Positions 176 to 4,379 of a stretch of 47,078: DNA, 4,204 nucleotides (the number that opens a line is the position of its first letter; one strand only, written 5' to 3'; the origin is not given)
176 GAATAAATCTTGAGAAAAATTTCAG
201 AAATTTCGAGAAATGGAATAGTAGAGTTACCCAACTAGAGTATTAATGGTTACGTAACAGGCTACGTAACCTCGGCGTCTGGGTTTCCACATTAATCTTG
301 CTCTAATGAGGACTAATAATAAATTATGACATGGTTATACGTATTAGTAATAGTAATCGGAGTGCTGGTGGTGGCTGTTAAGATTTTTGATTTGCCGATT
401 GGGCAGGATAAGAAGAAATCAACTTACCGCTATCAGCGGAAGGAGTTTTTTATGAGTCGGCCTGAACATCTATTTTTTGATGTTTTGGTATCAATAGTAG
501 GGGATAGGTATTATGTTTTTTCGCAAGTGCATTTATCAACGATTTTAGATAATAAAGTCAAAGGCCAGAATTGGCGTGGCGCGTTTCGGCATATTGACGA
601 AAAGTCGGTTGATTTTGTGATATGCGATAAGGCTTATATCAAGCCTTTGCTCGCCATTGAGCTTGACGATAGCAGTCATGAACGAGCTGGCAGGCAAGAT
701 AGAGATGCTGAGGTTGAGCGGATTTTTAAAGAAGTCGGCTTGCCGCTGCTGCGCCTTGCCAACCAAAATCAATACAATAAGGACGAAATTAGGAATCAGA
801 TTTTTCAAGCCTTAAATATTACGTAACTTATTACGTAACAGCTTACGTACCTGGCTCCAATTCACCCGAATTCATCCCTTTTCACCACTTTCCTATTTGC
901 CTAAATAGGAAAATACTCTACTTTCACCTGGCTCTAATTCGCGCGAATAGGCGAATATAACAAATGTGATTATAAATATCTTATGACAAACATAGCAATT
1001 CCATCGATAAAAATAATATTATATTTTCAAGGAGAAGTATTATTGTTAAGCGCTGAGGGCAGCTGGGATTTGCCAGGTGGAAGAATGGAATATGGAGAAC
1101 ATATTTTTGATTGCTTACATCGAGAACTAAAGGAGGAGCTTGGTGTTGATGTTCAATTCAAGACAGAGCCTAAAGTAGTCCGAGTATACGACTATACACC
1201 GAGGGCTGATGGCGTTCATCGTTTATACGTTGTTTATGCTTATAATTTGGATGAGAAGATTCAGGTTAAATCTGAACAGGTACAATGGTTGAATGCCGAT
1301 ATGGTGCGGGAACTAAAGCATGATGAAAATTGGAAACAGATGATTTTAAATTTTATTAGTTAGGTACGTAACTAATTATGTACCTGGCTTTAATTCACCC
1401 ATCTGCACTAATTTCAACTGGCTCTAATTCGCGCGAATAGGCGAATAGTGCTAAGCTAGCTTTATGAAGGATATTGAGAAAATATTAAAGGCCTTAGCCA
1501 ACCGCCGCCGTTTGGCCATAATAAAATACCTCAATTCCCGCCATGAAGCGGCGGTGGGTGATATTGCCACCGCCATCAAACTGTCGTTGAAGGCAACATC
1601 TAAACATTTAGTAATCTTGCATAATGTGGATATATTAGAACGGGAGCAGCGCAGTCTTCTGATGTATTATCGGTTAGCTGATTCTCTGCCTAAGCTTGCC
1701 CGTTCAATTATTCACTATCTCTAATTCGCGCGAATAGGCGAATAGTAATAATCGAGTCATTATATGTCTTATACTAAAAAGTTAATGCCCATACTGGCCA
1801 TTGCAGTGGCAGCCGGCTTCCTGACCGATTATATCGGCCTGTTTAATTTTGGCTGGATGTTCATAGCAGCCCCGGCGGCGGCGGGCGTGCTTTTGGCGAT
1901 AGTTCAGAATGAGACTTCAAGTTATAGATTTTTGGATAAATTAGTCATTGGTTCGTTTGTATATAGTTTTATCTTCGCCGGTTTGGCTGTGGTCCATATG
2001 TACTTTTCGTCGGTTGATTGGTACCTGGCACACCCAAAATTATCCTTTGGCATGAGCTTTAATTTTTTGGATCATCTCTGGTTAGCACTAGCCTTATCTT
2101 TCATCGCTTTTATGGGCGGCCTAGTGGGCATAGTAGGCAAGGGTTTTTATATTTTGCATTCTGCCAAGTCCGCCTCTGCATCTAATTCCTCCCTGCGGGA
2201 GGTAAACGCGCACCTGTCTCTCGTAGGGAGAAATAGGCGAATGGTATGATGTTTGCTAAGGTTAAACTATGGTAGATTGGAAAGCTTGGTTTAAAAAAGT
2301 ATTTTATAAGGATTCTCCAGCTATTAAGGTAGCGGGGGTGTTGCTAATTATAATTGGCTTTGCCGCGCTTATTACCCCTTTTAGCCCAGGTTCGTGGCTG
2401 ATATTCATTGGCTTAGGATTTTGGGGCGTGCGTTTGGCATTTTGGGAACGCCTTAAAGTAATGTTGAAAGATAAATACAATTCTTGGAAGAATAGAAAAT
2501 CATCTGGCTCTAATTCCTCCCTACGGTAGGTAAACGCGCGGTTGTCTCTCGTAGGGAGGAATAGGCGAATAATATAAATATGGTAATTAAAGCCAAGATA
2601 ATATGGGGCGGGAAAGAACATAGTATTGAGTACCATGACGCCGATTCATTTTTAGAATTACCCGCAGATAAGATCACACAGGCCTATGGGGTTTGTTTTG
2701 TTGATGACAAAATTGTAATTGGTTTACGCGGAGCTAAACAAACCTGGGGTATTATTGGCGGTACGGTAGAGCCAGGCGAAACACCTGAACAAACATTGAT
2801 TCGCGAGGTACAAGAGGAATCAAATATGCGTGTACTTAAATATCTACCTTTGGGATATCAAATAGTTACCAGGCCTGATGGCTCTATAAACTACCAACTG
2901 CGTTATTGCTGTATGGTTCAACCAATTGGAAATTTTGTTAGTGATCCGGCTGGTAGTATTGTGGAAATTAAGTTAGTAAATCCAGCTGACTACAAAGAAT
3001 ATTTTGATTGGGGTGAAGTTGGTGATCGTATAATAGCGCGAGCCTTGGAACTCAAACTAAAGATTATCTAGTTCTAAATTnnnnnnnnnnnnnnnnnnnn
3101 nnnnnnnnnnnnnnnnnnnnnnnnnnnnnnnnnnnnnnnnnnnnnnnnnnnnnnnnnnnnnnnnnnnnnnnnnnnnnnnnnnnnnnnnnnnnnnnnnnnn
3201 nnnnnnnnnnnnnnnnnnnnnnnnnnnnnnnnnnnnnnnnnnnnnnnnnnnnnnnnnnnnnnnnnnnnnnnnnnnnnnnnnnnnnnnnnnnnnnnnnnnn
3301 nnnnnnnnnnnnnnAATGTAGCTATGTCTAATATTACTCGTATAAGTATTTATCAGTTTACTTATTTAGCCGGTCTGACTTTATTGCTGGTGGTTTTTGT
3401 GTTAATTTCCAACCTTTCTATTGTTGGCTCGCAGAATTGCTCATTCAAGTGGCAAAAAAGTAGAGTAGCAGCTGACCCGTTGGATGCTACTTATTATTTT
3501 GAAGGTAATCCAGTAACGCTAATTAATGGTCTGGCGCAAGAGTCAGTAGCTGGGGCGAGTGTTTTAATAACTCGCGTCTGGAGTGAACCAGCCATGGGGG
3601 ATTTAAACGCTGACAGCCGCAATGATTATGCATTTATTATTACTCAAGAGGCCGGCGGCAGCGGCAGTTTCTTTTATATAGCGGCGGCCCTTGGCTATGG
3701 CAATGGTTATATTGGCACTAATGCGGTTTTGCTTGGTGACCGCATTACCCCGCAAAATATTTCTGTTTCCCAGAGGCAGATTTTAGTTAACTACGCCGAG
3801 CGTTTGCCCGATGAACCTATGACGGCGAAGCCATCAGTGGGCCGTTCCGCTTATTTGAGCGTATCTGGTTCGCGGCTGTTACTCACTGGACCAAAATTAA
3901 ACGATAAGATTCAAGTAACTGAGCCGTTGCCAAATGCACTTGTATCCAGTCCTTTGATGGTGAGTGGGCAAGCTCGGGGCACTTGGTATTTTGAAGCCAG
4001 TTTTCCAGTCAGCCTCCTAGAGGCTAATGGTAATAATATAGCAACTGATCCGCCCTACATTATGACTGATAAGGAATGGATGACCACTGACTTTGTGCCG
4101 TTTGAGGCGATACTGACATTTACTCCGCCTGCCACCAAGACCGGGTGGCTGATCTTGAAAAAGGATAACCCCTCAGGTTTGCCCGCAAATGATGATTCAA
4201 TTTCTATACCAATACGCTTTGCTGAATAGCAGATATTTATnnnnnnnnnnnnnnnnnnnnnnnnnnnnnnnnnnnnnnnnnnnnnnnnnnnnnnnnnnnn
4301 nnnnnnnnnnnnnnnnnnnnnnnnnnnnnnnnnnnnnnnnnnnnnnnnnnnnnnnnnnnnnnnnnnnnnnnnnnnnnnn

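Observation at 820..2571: Cassette-like array: successive small same-strand ORFs are each separated by a copy of one imperfect-palindrome repeat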

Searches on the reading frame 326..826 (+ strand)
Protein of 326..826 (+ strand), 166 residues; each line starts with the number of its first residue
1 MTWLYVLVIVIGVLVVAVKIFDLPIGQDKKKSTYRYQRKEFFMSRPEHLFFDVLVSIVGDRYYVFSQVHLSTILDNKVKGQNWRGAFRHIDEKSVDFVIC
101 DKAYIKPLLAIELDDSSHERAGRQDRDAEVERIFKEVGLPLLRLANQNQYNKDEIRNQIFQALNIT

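Call 9: search_protein_families(library=pfam, proteins=[window:326-826:+], max_evalue=0.01)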
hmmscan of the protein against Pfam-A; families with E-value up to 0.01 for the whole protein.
window:326-826:+ (166 aa): 3 families
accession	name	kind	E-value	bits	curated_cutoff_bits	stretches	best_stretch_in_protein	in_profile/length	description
PF10881.14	DUF2726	-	1e-34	119.4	24.7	1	42-161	4-124/126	Protein of unknown function (DUF2726)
PF04480.18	DUF559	-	1.6e-05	25.1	20.6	1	92-163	38-108/109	Protein of unknown function (DUF559)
PF18741.7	MTES_1575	-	3.3e-05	24.3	38.2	1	91-161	23-94/96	REase_MTES_1575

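Call 12: find_encoding_contigs(protein=window:326-826:+, flank=10000, max_places=10)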
Protein window:326-826:+ (166 aa): no gene with exactly this product is on record in the collection.
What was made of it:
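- Tried and rejected: Not on record (call 12).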

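Call 71: search_protein_families(library=padloc, proteins=[window:326-826:+], max_evalue=0.001)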
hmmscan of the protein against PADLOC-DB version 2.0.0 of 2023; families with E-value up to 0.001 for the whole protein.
window:326-826:+ (166 aa): 0 families

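Call 72: search_protein_families(library=ncbifam, proteins=[window:326-826:+], max_evalue=0.001)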
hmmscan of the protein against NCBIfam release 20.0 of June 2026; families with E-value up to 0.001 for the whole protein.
window:326-826:+ (166 aa): 1 family
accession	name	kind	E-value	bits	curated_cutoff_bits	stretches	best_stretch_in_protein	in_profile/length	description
NF041452.1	DDP3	equivalog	0.0008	19.7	140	0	35-119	2-87/116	DNA distortion polypeptide 3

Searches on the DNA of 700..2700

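Call 33: search_rna_families(source=window, start=700, end=2700, threshold=evalue, max_evalue=10)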
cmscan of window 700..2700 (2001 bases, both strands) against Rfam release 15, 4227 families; matches with E-value up to 10: 2.
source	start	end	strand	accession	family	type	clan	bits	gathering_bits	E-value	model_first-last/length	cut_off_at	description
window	2498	2575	+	RF00678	mir-140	Gene; miRNA;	-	25.7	70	0.0045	1-79/79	no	mir-140 microRNA precursor family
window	2184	2237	+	RF03338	MIR4416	Gene; miRNA;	-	16.5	70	2.7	1-147/147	no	MIR4416 microRNA precursor family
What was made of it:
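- On Known RNA family (Rfam 15): Only chance miRNA-hairpin hits at E up to 10 (call 33).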

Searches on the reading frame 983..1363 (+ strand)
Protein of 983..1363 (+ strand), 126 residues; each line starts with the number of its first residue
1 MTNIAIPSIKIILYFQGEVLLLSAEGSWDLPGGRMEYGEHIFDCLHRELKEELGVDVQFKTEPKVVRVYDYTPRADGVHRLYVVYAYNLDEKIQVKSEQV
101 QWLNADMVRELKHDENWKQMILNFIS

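Call 9: search_protein_families(library=pfam, proteins=[window:983-1363:+], max_evalue=0.01)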
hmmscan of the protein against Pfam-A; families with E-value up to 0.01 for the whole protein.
window:983-1363:+ (126 aa): 3 families
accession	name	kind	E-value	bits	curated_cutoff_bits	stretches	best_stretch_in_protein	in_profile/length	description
PF00293.34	NUDIX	-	1.3e-14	54.8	21.1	1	15-116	13-126/134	NUDIX domain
PF22327.2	Nudt16-like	-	0.002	18.5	27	1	23-83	30-92/161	U8 snoRNA-decapping enzyme-like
PF14815.12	NUDIX_4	-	0.0032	17.7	35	1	26-109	25-99/113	NUDIX domain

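Call 13: find_encoding_contigs(protein=window:983-1363:+, flank=10000, max_places=10)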
Protein window:983-1363:+ (126 aa): 22 contigs read that carry it; 10 places shown.
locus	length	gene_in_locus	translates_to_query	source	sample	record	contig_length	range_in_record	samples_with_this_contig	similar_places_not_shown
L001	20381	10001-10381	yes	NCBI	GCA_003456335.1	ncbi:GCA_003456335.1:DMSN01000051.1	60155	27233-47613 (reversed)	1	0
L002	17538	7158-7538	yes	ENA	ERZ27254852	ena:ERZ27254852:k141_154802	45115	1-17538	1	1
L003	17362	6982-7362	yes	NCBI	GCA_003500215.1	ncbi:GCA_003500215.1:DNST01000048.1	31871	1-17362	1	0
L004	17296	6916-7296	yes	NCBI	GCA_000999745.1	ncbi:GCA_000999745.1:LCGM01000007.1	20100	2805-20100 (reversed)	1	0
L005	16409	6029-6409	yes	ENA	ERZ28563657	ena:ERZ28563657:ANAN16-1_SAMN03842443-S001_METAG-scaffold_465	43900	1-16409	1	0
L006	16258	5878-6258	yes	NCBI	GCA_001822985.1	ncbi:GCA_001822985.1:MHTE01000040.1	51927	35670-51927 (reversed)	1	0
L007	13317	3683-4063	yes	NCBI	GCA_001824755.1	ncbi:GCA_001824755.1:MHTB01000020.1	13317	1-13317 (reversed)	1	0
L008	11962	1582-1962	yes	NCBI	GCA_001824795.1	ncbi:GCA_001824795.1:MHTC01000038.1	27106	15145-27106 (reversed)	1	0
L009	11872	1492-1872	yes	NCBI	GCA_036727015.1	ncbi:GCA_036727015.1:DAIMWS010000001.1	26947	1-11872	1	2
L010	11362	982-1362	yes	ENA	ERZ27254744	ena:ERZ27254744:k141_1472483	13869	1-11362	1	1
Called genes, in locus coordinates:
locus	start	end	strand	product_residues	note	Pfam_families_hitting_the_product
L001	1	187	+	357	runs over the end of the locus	PF00535:Glycos_transf_2, PF13641:Glyco_tranf_2_3 (weak), PF13632:Glyco_trans_2_3 (faint)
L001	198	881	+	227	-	PF00535:Glycos_transf_2, PF13641:Glyco_tranf_2_3 (weak)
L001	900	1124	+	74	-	PF15993:Fuseless (weak)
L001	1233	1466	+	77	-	-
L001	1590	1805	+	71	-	-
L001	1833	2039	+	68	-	-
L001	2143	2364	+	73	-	-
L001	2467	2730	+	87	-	-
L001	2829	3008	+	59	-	-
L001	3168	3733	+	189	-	PF22352:K319L-like_PKD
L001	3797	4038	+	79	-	-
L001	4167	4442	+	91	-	PF13248:Zn_ribbon_3 (weak)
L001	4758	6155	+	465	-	-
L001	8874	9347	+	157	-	PF22522:DUF6998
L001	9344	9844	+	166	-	PF10881:DUF2726, PF04480:DUF559 (weak)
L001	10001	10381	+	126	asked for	PF00293:NUDIX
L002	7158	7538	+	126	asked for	PF00293:NUDIX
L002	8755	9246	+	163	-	PF00293:NUDIX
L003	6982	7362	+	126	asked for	PF00293:NUDIX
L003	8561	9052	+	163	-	PF00293:NUDIX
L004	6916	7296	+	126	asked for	PF00293:NUDIX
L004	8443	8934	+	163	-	PF00293:NUDIX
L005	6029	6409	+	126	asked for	PF00293:NUDIX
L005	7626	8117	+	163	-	PF00293:NUDIX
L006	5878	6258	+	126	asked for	PF00293:NUDIX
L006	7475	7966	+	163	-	PF00293:NUDIX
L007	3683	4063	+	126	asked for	PF00293:NUDIX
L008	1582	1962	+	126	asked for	PF00293:NUDIX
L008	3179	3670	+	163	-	PF00293:NUDIX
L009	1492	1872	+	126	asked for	PF00293:NUDIX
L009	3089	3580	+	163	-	PF00293:NUDIX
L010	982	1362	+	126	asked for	PF00293:NUDIX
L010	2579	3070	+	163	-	PF00293:NUDIX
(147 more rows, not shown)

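Call 71: search_protein_families(library=padloc, proteins=[window:983-1363:+], max_evalue=0.001)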
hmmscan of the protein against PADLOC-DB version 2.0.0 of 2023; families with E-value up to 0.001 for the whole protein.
window:983-1363:+ (126 aa): 1 family
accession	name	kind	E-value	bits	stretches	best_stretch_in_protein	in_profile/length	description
PDLC04899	PDC-S07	-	3e-13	47.6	1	24-112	31-116/135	-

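Call 72: search_protein_families(library=ncbifam, proteins=[window:983-1363:+], max_evalue=0.001)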
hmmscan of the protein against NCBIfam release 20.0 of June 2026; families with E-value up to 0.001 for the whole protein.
window:983-1363:+ (126 aa): 11 families
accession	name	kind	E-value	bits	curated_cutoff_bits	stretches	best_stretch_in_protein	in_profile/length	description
NF006530.0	PRK08999.1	equivalog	2.7e-12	46.4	245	1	25-110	32-114/315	Nudix family hydrolase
TIGR00586.1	mutt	equivalog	1.6e-07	31.4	97.9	1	26-105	32-108/129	8-oxo-dGTP diphosphatase MutT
NF008044.0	PRK10776.1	equivalog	1.3e-06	28.3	148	1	26-108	31-110/130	8-oxo-dGTP diphosphatase MutT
NF012016.0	PRK15472.1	equivalog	2.2e-06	27.4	95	1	26-108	31-122/141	nucleoside triphosphatase NudI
NF007834.0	PRK10546.1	equivalog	7.8e-06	25.7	156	1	25-58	29-62/135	pyrimidine (deoxy)nucleoside triphosphate diphosphatase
NF001936.0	PRK00714.1-3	equivalog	2.1e-05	24.4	118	1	25-73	34-83/155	RNA pyrophosphohydrolase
NF001937.0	PRK00714.1-4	equivalog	0.00013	21.7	139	1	17-57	20-62/161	RNA pyrophosphohydrolase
NF001935.0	PRK00714.1-2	equivalog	0.00056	19.4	259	0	25-58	30-63/183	RNA pyrophosphohydrolase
NF003788.0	PRK05379.1-5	equivalog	0.00064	19.1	354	1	24-75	236-290/351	bifunctional nicotinamide-nucleotide adenylyltransferase/Nudix hydroxylase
NF001938.0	PRK00714.1-5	equivalog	0.00075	18.9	116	0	24-71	43-91/172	RNA pyrophosphohydrolase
TIGR02705.1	nudix_YtkD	equivalog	0.00091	18.8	154.4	0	26-58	45-77/156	RNA deprotection pyrophosphohydrolase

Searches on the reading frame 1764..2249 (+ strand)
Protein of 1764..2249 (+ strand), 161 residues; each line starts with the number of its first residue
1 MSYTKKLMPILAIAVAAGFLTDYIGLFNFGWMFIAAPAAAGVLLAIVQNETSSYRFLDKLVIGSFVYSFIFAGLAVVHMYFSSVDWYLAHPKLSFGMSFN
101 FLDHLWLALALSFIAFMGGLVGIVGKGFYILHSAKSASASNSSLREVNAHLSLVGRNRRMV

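Call 9: search_protein_families(library=pfam, proteins=[window:1764-2249:+], max_evalue=0.01)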
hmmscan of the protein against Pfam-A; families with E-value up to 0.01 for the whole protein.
window:1764-2249:+ (161 aa): 1 family
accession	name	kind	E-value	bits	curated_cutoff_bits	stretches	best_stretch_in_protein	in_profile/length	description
PF00854.27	PTR2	-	0.0021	17.5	27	1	21-137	243-353/392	POT family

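Call 71: search_protein_families(library=padloc, proteins=[window:1764-2249:+], max_evalue=0.001)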
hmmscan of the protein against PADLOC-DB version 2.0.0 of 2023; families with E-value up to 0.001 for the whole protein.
window:1764-2249:+ (161 aa): 0 families

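Call 72: search_protein_families(library=ncbifam, proteins=[window:1764-2249:+], max_evalue=0.001)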
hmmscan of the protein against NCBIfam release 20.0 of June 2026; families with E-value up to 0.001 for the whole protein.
window:1764-2249:+ (161 aa): 0 families

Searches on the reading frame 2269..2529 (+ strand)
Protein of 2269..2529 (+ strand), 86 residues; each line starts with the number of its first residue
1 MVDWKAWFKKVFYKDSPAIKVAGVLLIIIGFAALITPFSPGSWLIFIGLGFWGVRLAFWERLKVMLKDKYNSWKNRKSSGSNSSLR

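Call 9: search_protein_families(library=pfam, proteins=[window:2269-2529:+], max_evalue=0.01)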
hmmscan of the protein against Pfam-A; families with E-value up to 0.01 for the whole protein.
window:2269-2529:+ (86 aa): 2 families
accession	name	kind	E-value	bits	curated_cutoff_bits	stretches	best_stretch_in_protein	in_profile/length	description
PF09656.15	PGPGW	-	6.5e-08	32.4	23.3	1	17-68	2-52/53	Putative transmembrane protein (PGPGW)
PF01040.23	UbiA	-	0.0098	15.6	34.2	1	7-59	108-160/250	UbiA prenyltransferase family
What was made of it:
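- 2269..2529 (+): PGPGW small membrane protein (86 aa); its tail is encoded by long copy 5. Pfam PF09656, E=6.5e-8 (call 9).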

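Call 71: search_protein_families(library=padloc, proteins=[window:2269-2529:+], max_evalue=0.001)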
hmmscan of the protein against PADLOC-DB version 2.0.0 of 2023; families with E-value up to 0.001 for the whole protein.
window:2269-2529:+ (86 aa): 0 families

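Call 72: search_protein_families(library=ncbifam, proteins=[window:2269-2529:+], max_evalue=0.001)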
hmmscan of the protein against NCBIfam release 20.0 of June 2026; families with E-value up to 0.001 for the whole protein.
window:2269-2529:+ (86 aa): 1 family
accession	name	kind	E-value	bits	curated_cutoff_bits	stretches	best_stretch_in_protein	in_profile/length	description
TIGR02611.1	TIGR02611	hypoth_equivalog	1e-06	28.5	70.6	1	16-73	25-81/121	TIGR02611 family protein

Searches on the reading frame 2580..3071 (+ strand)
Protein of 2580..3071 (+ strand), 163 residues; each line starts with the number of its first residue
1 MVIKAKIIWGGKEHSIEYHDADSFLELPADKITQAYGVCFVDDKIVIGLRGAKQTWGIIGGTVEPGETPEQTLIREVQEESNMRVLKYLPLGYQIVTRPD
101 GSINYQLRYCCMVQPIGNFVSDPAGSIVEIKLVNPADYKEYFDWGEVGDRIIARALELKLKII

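Call 9: search_protein_families(library=pfam, proteins=[window:2580-3071:+], max_evalue=0.01)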
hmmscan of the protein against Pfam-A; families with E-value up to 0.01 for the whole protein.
window:2580-3071:+ (163 aa): 1 family
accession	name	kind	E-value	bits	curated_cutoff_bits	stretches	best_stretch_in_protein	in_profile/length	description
PF00293.34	NUDIX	-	3.3e-11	43.8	21.1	1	36-142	6-121/134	NUDIX domain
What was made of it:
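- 2580..3071 (+): Second NUDIX hydrolase gene (163 aa), 8 nt after copy 5; AATAAT at -12. Pfam PF00293, E=3.3e-11 (call 9).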

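Call 71: search_protein_families(library=padloc, proteins=[window:2580-3071:+], max_evalue=0.001)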
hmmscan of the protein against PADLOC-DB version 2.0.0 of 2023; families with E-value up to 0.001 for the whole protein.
window:2580-3071:+ (163 aa): 1 family
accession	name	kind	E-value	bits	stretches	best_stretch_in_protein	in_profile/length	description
PDLC04899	PDC-S07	-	5.3e-10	37.1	1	35-113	10-92/135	-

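Call 72: search_protein_families(library=ncbifam, proteins=[window:2580-3071:+], max_evalue=0.001)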
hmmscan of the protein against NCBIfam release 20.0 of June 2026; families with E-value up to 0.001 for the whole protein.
window:2580-3071:+ (163 aa): 9 families
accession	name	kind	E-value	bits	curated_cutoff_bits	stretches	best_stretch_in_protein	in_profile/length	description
NF041652.1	Nud_hyd_Dein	equivalog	9e-10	39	200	1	35-147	24-136/152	Nudix hydrolase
NF008044.0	PRK10776.1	equivalog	1.1e-06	28.6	148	1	54-103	31-80/130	8-oxo-dGTP diphosphatase MutT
TIGR00586.1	mutt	equivalog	1.7e-06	28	97.9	1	54-85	32-63/129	8-oxo-dGTP diphosphatase MutT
NF006530.0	PRK08999.1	equivalog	4.5e-06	25.9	245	1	42-91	17-70/315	Nudix family hydrolase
NF001299.0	PRK00241.1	equivalog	5.5e-06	26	158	1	53-87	158-192/263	NAD(+) diphosphatase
NF003785.0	PRK05379.1-1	equivalog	4.3e-05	22.9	418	1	38-163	209-336/347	bifunctional nicotinamide-nucleotide adenylyltransferase/Nudix hydroxylase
NF007834.0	PRK10546.1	equivalog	7.4e-05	22.6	156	1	44-84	16-60/135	pyrimidine (deoxy)nucleoside triphosphate diphosphatase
NF001935.0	PRK00714.1-2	equivalog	0.00033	20.2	259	1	43-84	20-61/183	RNA pyrophosphohydrolase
NF006961.0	PRK09438.1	equivalog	0.00048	19.6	103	1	51-85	29-63/151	dihydroneopterin triphosphate diphosphatase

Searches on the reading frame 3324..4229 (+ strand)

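Call 9: search_protein_families(library=pfam, proteins=[window:3324-4229:+], max_evalue=0.01)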
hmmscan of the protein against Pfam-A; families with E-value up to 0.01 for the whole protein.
window:3324-4229:+ (301 aa): 1 family
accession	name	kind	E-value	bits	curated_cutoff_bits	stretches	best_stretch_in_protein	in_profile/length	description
PF10648.15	Gmad2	-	1.8e-11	44.6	25.7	1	196-283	2-82/86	Immunoglobulin-like domain of bacterial spore germination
